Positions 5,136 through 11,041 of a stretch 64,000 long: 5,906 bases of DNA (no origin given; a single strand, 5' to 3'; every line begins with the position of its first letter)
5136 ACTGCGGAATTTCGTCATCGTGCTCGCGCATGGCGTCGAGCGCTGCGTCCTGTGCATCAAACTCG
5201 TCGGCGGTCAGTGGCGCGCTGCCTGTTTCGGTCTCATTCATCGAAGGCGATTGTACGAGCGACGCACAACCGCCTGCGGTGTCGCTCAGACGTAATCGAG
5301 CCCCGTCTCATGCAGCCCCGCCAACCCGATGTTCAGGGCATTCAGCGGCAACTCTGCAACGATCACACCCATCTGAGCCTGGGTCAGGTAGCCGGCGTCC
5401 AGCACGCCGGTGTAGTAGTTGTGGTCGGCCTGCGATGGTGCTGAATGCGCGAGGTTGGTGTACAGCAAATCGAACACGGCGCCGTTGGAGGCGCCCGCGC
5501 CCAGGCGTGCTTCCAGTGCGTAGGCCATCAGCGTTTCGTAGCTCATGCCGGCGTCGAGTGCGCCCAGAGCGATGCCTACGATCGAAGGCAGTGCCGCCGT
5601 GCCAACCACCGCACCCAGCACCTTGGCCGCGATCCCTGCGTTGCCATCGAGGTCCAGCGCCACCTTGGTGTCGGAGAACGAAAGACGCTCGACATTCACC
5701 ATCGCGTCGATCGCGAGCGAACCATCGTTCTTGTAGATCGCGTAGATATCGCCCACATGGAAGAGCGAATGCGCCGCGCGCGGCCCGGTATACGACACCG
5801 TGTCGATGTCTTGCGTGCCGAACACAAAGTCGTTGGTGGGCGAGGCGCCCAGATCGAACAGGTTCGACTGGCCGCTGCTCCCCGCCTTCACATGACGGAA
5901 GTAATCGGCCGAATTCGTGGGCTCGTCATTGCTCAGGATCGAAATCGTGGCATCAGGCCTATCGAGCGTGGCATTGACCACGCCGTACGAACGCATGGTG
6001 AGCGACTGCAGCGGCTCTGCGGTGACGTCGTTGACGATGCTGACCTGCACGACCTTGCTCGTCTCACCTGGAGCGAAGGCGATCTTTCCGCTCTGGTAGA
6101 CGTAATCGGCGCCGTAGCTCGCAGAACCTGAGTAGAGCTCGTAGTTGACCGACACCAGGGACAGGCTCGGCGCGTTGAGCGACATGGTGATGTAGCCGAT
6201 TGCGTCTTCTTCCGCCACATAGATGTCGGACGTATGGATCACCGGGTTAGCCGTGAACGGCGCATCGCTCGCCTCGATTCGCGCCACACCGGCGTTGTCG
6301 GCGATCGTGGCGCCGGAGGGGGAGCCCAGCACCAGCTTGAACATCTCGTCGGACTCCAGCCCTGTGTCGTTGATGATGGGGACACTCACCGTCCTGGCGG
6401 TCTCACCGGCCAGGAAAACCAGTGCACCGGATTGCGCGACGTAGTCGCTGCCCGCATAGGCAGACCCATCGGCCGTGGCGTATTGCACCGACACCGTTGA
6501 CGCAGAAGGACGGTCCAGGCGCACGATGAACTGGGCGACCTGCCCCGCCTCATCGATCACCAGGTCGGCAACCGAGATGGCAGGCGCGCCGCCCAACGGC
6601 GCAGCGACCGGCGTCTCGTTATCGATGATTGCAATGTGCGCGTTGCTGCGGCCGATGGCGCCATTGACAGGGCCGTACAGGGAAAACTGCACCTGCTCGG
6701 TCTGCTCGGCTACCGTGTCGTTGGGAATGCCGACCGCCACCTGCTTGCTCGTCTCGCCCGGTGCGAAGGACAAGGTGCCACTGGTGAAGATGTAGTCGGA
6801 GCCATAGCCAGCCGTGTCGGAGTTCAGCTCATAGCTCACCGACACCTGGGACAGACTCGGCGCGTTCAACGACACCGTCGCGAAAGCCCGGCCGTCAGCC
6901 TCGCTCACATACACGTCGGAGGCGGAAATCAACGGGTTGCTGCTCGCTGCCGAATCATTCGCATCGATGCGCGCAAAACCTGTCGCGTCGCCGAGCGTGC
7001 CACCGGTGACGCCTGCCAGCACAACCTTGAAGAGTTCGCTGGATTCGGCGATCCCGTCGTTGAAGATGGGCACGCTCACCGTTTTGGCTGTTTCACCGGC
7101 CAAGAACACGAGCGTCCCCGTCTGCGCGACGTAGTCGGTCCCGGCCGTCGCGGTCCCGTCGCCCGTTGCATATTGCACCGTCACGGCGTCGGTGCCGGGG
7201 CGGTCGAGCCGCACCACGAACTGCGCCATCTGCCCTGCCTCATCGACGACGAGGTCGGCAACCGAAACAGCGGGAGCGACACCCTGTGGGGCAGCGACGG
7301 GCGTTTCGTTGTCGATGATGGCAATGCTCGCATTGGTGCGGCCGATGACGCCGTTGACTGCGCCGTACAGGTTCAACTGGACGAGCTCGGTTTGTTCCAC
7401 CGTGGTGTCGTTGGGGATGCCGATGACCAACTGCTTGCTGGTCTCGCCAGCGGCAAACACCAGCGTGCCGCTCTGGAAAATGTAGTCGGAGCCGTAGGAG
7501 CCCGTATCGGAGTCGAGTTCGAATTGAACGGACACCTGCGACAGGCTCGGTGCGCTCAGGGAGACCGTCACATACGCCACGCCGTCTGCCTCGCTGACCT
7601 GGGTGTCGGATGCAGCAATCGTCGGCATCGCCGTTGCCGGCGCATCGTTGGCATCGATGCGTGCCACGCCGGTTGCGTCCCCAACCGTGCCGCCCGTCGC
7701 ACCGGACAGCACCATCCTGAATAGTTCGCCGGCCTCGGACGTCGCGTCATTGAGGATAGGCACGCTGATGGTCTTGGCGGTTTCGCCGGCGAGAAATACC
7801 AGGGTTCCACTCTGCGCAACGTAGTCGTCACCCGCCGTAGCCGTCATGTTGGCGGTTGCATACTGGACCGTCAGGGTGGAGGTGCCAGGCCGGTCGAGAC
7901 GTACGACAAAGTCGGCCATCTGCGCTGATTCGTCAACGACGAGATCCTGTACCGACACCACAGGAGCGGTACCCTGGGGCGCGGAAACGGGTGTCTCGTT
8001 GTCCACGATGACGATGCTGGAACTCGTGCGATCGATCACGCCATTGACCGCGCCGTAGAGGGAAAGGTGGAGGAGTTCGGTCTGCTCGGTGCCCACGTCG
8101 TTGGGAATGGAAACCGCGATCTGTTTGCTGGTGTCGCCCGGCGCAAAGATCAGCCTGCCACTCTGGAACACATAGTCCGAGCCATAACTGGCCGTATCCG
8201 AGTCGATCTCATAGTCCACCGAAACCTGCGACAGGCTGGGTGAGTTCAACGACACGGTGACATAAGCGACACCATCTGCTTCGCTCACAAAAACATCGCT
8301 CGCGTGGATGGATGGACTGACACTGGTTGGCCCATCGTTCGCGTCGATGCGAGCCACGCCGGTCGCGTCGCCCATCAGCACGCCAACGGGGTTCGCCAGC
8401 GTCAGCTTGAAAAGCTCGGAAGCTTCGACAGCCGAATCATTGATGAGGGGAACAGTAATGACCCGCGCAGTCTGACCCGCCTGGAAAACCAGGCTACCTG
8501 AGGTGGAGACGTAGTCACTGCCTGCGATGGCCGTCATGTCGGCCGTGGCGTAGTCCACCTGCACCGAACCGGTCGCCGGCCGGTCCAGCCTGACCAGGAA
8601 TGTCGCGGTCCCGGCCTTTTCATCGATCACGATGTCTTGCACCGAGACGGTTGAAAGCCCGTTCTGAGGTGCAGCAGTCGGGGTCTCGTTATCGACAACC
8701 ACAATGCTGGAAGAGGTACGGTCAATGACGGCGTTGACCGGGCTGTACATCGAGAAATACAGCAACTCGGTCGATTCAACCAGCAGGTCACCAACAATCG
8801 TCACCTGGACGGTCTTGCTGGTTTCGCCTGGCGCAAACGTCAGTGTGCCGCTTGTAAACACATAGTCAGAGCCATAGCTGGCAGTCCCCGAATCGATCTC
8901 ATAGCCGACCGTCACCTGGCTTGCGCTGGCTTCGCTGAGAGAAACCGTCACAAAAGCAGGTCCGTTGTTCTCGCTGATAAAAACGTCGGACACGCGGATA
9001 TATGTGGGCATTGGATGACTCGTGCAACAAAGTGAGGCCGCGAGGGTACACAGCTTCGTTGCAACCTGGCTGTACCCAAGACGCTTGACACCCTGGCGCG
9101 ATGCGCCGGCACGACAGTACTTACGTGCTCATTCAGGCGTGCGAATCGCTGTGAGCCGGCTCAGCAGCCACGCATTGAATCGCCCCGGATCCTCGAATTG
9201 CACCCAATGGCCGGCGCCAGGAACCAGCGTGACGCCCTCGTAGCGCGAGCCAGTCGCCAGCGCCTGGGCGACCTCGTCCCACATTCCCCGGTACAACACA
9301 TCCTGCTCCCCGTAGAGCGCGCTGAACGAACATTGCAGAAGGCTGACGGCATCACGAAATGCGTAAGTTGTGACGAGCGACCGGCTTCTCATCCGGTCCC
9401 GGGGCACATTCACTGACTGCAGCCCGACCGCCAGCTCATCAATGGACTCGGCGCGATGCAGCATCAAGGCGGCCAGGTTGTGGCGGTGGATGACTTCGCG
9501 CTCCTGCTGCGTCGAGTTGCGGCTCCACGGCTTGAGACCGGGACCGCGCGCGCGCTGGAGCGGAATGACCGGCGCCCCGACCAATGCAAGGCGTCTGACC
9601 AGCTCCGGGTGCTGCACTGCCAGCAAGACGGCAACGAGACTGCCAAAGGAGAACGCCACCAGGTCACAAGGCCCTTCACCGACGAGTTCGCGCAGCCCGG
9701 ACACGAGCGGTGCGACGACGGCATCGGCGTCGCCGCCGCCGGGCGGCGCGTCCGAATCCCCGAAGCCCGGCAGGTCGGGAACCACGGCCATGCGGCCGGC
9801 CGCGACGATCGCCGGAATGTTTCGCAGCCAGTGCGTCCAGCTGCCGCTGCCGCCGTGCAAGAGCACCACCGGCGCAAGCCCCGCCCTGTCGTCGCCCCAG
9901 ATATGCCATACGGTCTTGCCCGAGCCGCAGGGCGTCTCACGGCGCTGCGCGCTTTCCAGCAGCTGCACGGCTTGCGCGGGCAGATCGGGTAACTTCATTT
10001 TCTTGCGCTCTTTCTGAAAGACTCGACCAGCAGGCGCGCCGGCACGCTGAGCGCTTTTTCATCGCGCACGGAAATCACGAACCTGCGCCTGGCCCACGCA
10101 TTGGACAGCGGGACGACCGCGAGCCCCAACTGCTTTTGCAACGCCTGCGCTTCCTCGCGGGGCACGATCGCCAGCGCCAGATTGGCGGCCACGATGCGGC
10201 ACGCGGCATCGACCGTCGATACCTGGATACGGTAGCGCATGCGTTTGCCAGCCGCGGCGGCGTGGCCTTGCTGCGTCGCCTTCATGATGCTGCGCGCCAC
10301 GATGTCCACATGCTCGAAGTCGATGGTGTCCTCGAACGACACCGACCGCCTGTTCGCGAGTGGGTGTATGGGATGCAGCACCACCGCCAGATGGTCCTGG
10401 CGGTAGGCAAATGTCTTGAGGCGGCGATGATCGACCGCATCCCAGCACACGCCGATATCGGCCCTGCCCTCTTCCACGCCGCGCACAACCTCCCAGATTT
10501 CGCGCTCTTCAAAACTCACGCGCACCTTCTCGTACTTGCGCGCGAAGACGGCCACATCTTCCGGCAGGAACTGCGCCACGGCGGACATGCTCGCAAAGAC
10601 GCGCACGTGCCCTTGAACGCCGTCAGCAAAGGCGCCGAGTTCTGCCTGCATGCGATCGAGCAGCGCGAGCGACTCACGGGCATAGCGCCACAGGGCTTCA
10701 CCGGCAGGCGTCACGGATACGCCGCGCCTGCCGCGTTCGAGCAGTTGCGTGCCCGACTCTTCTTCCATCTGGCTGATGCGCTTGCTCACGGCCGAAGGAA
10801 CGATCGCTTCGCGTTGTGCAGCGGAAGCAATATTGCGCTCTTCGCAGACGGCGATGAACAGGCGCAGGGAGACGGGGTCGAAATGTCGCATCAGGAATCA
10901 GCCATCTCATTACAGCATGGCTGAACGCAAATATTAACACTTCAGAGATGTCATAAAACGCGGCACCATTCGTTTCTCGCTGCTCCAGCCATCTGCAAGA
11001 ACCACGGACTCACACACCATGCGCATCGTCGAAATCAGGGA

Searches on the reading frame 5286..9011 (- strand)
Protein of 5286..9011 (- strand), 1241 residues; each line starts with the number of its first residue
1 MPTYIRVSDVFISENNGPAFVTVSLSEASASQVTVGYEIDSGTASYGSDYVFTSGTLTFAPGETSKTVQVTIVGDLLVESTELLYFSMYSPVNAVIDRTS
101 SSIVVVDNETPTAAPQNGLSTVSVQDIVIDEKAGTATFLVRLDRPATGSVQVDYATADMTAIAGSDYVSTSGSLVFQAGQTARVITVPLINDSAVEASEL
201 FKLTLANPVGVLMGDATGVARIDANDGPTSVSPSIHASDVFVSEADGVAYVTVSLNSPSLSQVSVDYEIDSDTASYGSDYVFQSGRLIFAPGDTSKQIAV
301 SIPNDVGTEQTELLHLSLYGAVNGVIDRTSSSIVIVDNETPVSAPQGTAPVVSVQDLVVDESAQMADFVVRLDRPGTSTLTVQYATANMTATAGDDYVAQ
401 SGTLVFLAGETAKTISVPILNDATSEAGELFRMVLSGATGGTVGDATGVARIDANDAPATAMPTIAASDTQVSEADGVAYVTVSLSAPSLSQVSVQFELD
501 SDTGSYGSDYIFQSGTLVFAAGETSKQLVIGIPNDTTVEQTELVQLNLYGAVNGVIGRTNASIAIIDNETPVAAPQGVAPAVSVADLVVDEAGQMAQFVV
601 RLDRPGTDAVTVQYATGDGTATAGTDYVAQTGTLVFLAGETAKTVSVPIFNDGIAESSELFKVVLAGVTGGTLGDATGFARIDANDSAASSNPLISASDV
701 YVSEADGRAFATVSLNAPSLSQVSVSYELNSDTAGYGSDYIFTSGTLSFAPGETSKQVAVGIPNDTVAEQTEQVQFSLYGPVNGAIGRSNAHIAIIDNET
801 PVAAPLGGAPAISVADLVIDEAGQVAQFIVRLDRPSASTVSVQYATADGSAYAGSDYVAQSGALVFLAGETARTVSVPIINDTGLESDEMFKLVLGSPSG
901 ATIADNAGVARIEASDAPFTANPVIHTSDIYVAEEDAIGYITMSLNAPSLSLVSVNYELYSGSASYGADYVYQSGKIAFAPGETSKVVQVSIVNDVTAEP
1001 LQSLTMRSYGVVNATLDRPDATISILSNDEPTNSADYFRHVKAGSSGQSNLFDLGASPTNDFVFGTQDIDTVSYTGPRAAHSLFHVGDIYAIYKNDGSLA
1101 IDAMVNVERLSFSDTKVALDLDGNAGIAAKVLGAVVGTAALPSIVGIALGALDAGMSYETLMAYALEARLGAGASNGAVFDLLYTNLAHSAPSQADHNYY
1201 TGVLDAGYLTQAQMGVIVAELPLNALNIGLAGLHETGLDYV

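Call 61: search_protein_families(library=pfam, proteins=[window:5286-9011:-], max_evalue=0.00001)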
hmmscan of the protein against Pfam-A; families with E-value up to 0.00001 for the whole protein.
window:5286-9011:- (1241 aa): 2 families
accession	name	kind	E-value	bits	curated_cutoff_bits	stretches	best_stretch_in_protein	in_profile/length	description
PF03160.20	Calx-beta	-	1.6e-157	515.8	27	9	119-213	7-102/119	Calx-beta domain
PF21959.2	DUF6923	-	5.3e-06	26.8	27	0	963-1010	174-221/234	Repeat of unknown function (DUF6923)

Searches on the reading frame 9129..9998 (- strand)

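Call 61: search_protein_families(library=pfam, proteins=[window:9129-9998:-], max_evalue=0.00001)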
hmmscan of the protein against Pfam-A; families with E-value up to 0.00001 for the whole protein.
window:9129-9998:- (289 aa): 2 families
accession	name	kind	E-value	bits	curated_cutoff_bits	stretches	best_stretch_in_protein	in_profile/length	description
PF00561.26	Abhydrolase_1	-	6.3e-21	75.6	25.8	1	43-271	2-245/245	alpha/beta hydrolase fold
PF12697.13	Abhydrolase_6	-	4.6e-19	70.4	26.3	1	44-276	1-216/217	Alpha/beta hydrolase family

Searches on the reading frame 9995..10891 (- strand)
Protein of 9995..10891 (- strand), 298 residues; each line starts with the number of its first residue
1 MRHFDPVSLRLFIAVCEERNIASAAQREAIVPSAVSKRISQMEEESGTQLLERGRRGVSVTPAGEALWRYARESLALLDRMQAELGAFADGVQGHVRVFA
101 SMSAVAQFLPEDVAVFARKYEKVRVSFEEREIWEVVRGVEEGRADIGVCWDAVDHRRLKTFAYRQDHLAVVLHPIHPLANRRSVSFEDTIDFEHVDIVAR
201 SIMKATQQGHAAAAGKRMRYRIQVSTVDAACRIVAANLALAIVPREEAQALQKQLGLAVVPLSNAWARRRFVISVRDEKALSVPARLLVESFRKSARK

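Call 61: search_protein_families(library=pfam, proteins=[window:9995-10891:-], max_evalue=0.00001)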
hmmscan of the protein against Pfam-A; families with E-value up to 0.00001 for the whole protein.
window:9995-10891:- (298 aa): 2 families
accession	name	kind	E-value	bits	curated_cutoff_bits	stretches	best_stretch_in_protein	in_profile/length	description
PF03466.25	LysR_substrate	-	5.2e-29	101.6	28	1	90-295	2-207/209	LysR substrate binding domain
PF00126.33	HTH_1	-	1.1e-17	64.2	26.6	1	9-65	4-60/60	Bacterial regulatory helix-turn-helix protein, lysR family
